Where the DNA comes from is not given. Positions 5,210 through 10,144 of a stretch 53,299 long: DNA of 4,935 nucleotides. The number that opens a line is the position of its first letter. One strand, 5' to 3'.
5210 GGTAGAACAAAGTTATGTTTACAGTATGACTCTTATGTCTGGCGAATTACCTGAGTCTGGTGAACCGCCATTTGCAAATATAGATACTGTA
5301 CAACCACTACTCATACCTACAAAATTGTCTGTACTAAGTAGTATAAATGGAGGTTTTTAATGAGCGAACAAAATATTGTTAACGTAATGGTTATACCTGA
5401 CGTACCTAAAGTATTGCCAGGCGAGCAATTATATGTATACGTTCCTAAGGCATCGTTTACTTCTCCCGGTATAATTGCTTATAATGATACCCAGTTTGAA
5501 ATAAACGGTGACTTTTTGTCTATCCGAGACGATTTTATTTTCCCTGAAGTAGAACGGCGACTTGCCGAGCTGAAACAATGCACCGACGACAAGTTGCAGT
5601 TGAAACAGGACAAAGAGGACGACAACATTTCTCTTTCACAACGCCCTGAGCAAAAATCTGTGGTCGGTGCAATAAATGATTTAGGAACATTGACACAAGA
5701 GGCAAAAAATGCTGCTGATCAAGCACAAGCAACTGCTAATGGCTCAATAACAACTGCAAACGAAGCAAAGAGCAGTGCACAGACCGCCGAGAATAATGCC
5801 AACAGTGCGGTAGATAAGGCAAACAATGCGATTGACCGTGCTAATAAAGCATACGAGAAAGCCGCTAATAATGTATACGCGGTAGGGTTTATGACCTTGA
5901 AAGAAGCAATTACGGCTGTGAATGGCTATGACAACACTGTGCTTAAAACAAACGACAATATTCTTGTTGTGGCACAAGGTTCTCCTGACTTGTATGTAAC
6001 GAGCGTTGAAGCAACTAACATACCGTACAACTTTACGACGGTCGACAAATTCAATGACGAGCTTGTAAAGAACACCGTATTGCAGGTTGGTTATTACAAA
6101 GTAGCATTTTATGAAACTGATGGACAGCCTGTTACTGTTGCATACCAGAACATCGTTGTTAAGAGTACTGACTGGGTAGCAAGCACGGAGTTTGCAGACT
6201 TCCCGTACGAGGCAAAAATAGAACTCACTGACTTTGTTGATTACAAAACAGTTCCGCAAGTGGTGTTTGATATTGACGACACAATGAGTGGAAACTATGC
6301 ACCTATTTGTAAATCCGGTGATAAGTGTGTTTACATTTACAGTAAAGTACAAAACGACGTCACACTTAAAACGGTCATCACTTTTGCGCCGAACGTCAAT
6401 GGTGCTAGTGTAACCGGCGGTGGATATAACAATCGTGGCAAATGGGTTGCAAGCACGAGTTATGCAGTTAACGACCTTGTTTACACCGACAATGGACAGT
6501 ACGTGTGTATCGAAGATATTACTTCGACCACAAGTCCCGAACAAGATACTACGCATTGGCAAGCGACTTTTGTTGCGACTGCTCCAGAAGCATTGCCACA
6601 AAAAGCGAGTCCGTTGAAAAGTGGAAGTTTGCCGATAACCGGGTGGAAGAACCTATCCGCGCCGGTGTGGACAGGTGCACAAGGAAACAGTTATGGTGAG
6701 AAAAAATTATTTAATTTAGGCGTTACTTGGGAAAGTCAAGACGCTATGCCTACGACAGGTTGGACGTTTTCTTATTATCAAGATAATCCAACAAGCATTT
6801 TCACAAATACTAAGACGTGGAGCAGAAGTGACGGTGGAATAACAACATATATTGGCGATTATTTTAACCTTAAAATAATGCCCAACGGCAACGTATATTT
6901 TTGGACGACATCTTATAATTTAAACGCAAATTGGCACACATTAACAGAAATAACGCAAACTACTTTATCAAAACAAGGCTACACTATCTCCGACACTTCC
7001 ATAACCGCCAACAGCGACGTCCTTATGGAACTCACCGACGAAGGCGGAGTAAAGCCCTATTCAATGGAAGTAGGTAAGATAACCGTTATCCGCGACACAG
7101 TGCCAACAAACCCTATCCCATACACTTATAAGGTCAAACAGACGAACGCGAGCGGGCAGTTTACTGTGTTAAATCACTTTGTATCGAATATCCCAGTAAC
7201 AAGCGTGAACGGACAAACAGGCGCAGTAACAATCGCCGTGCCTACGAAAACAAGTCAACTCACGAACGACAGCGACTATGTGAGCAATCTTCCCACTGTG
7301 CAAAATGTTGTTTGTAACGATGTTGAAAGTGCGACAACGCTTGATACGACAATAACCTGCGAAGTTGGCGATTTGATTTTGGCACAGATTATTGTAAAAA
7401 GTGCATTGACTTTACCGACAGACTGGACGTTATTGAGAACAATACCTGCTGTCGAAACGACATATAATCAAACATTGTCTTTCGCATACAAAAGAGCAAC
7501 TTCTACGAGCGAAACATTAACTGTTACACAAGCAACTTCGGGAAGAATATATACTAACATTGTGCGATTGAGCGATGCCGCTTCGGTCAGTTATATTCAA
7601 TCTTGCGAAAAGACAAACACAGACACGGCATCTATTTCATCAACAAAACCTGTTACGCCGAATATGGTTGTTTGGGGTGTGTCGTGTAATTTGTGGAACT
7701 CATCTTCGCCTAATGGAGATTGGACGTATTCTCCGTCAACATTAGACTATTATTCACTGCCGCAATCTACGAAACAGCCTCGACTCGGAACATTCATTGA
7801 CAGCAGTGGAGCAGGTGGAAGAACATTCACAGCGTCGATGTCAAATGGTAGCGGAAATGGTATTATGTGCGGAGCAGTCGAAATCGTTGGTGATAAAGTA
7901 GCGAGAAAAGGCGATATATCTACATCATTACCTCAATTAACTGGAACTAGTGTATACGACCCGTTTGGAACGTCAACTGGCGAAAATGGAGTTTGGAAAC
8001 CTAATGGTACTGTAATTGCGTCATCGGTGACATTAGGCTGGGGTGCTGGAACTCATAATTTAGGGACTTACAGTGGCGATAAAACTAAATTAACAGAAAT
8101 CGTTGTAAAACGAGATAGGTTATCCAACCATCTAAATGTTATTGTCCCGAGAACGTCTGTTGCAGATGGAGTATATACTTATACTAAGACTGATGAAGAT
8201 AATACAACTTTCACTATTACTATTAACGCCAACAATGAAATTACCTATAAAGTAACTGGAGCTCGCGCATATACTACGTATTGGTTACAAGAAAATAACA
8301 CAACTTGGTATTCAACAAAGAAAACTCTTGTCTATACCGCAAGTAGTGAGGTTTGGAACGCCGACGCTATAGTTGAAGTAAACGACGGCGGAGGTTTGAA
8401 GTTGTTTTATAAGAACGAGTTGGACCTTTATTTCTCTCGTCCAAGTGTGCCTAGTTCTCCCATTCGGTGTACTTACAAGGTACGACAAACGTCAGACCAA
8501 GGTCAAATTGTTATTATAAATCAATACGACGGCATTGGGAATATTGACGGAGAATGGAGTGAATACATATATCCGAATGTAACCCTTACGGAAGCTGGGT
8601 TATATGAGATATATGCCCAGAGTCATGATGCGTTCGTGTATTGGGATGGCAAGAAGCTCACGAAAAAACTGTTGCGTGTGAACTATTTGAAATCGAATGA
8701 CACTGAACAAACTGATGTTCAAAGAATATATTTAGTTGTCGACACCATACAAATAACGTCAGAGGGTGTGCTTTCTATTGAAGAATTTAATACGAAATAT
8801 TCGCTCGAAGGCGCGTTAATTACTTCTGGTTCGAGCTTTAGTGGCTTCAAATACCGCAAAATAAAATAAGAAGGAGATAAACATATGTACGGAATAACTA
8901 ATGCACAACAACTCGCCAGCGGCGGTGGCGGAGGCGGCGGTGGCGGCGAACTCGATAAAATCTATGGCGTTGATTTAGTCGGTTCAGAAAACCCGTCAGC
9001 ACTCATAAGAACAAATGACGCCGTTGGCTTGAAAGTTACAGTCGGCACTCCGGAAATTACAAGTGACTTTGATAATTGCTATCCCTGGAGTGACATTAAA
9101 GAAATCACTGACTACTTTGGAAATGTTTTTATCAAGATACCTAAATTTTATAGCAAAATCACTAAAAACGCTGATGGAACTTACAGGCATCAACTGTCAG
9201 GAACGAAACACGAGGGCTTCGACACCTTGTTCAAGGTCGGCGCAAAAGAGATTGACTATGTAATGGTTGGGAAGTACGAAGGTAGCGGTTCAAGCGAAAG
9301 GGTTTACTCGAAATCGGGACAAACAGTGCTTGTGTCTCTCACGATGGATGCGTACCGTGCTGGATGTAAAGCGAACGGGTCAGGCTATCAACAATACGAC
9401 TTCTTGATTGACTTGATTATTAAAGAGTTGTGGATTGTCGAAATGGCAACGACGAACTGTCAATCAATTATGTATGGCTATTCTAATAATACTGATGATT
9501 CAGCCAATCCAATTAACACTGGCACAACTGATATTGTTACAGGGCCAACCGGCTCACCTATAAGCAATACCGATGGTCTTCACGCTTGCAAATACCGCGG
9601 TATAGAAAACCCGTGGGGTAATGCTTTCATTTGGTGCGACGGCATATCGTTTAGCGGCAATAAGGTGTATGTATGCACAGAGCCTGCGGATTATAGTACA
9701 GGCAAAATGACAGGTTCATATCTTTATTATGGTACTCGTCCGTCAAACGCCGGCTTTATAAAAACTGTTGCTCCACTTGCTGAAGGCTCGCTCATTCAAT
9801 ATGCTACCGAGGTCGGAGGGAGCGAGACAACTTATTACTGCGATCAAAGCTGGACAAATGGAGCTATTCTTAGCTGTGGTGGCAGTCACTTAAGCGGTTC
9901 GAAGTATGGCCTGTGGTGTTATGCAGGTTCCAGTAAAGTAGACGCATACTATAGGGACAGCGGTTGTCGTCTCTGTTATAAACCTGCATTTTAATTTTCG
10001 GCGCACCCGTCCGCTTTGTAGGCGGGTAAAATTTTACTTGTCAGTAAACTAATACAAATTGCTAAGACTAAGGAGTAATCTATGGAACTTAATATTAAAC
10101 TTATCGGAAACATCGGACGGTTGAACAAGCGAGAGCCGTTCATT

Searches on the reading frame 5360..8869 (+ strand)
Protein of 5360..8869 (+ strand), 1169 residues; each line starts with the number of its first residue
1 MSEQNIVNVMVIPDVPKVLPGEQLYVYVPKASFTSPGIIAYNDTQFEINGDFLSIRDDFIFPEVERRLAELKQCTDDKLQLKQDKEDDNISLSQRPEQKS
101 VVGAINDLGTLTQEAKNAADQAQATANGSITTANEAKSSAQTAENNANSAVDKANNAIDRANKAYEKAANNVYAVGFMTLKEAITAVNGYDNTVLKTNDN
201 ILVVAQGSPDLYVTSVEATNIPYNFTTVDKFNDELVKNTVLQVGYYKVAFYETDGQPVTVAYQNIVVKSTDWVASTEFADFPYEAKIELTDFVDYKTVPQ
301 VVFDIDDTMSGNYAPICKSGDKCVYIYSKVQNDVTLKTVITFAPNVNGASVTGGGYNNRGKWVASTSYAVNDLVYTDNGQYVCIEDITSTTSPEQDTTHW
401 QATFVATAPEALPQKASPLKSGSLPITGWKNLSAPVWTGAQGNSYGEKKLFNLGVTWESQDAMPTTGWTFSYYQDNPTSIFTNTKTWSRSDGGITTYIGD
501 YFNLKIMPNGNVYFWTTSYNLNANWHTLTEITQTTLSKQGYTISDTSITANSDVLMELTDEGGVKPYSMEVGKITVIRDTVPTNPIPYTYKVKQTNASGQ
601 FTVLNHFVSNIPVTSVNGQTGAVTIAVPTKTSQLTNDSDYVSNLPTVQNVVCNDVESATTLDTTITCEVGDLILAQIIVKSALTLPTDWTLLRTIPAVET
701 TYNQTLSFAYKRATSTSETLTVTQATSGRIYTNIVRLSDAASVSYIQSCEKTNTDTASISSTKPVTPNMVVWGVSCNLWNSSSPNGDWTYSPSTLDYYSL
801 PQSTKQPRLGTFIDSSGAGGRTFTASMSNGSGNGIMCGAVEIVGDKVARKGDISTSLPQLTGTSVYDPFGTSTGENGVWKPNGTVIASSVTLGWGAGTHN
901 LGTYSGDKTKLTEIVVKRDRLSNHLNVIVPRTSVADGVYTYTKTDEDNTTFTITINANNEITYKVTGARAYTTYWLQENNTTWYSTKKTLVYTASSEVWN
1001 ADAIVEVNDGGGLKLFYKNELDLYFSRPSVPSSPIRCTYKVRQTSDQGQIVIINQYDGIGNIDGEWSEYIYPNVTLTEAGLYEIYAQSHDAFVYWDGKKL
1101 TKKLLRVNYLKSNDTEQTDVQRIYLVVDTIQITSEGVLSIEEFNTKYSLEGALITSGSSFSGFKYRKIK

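Call 7: search_protein_families(library=phrogs, proteins=[window:5360-8869:+], max_evalue=0.001)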
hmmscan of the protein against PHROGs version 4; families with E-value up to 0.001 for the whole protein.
window:5360-8869:+ (1169 aa): 0 families

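Call 33: search_protein_families(library=pfam, proteins=[window:5360-8869:+], max_evalue=0.01)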
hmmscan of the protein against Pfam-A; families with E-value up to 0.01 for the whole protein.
window:5360-8869:+ (1169 aa): 1 family
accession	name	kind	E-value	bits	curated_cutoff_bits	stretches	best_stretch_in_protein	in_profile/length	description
PF11839.13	Alanine_zipper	-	0.00021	21.9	23.1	1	112-168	10-66/69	Alanine-zipper, major outer membrane lipoprotein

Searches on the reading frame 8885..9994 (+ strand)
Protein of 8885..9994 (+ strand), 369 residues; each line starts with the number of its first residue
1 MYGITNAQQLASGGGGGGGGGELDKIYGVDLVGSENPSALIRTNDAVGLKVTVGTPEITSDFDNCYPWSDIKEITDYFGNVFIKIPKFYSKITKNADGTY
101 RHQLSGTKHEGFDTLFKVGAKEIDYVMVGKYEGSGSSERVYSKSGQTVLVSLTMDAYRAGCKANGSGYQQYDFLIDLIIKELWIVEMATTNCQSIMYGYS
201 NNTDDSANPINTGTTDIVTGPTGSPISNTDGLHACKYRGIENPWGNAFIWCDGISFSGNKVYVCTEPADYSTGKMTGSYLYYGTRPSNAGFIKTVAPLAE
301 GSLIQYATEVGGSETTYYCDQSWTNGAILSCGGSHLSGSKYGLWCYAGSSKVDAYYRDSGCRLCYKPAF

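Call 7: search_protein_families(library=phrogs, proteins=[window:8885-9994:+], max_evalue=0.001)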
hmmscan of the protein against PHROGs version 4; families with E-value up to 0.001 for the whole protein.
window:8885-9994:+ (369 aa): 3 families
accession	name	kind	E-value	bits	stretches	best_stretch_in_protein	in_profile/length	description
phrog_5302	-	tail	8.4e-49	167.5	1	71-367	228-544/548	tail protein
phrog_17147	-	unknown function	1.2e-10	41.6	1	202-361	430-603/616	-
phrog_2889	-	unknown function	1.9e-09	37.8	1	80-171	88-168/418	-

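Call 33: search_protein_families(library=pfam, proteins=[window:8885-9994:+], max_evalue=0.01)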
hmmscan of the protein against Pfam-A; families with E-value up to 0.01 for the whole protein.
window:8885-9994:+ (369 aa): 0 families

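Call 70: search_dna_similar(query=window:8885-9994:+, collection=phages, mode=protein, max_evalue=0.001, max_rows=12)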
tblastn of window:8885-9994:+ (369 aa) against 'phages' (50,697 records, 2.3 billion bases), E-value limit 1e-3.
Records with a match: 35; places in all: 39; records where one place covers at least 80% of the query: 11.
Best place of each record, by identity: <60% 35.
By first word of the organism name: uncultured 10; Bacteriophage 9; Bacteroides 4; Clostridium 2; Lactobacillus 2; Bacillus 2; Porphyromonas 2; Clostridioides 1; Yersinia 1; Synechococcus 1; and 1 more.
By host as written in the record: - 23; Porphyromonas gingivalis ATCC 49417 2; Clostridioides difficile ST632 1; Bacteroides intestinalis BG4 1; Bacteroides sp. 1; Clostridium_AP sp000509125 DA266 1; Bacillus cereus NCCP 14796 1; Bacillus cereus 1; and 4 more.
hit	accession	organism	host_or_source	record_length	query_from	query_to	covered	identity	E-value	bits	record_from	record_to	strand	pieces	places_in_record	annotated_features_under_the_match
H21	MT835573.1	Bacteriophage sp.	human fecal samples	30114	31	367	91%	32.6%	5e-31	130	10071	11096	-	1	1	record has no annotation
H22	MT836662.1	Bacteriophage sp.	human fecal samples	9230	31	338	83%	32.7%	2e-29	125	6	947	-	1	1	record has no annotation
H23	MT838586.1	Bacteriophage sp.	human fecal samples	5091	26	367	93%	27.6%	1e-15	84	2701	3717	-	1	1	record has no annotation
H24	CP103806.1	Clostridioides phage Hain-Saunders-2022a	Clostridioides difficile ST632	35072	23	365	93%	25.1%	1e-7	60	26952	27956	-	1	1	hypothetical protein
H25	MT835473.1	Bacteriophage sp.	human fecal samples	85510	68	367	81%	26.9%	2e-6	56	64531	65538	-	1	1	record has no annotation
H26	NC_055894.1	uncultured phage cr6_1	human feces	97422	68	367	81%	26.8%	6e-5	51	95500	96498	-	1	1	tail protein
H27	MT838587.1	Bacteriophage sp.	human fecal samples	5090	60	367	83%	24.7%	1e-7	60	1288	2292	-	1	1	record has no annotation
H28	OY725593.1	Bacteroides phage LoVEphage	-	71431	64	365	82%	25.2%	7e-5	51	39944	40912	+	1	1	tail protein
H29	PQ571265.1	Bacteroides phage BI-TP1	Bacteroides intestinalis BG4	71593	64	365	82%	24.6%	6e-4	48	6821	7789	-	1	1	tail protein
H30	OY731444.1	Bacteroides phage LoVEphage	-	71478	64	365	82%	24.6%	1e-3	47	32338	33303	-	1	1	tail protein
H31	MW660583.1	Bacteroides phage LoVEphage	Bacteroides sp.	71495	64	365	82%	24.3%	5e-4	48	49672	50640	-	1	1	tail collar fiber protein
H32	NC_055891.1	uncultured phage cr60_1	human feces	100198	80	369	79%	24.7%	3e-8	62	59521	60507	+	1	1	tail protein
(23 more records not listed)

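Call 71: get_annotated_region(hit=H28, flank=20000)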
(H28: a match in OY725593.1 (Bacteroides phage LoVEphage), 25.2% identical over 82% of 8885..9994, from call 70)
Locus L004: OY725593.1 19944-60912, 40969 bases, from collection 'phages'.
description: Bacteroides phage LoVEphage genome assembly, chromosome: 1.
organism: Bacteroides phage LoVEphage (NCBI taxid 2831678)
taxonomy: Viruses; Duplodnaviria; Heunggongvirae; Uroviricota; Caudoviricetes
host: -; source: -; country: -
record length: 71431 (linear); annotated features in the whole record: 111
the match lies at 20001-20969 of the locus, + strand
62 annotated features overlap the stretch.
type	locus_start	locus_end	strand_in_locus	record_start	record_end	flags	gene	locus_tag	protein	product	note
CDS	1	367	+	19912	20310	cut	-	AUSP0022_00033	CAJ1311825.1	hypothetical protein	ID:AUSP0022_00033; source:Prodigal:002006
CDS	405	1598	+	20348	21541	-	-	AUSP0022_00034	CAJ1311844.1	major head protein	ID:AUSP0022_00034; source:Prodigal:002006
CDS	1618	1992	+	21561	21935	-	-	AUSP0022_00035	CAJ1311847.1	hypothetical protein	ID:AUSP0022_00035; source:Prodigal:002006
CDS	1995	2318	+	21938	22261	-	-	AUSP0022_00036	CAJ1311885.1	hypothetical protein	ID:AUSP0022_00036; source:Prodigal:002006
CDS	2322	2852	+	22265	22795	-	-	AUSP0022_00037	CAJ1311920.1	hypothetical protein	ID:AUSP0022_00037; source:Prodigal:002006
CDS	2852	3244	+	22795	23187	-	-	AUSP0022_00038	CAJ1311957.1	hypothetical protein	ID:AUSP0022_00038; source:Prodigal:002006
CDS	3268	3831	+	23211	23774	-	-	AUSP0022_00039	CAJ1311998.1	hypothetical protein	ID:AUSP0022_00039; source:Prodigal:002006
CDS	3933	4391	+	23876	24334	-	-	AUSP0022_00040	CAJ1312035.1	hypothetical protein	ID:AUSP0022_00040; source:Prodigal:002006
CDS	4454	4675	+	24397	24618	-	-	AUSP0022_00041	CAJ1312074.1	hypothetical protein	ID:AUSP0022_00041; source:Prodigal:002006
CDS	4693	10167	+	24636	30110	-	-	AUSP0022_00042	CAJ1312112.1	tail length tape measure protein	ID:AUSP0022_00042; source:Prodigal:002006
CDS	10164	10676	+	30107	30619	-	-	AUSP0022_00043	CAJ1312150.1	hypothetical protein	ID:AUSP0022_00043; source:Prodigal:002006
CDS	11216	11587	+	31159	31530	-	-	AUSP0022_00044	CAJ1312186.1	anti-repressor Ant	ID:AUSP0022_00044; source:Prodigal:002006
CDS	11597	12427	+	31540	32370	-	-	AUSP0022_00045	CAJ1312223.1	transcriptional regulator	ID:AUSP0022_00045; source:Prodigal:002006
CDS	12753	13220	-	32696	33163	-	-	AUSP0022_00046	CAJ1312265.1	hypothetical protein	ID:AUSP0022_00046; source:Prodigal:002006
CDS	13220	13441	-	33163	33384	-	-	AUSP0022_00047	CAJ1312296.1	hypothetical protein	ID:AUSP0022_00047; source:Prodigal:002006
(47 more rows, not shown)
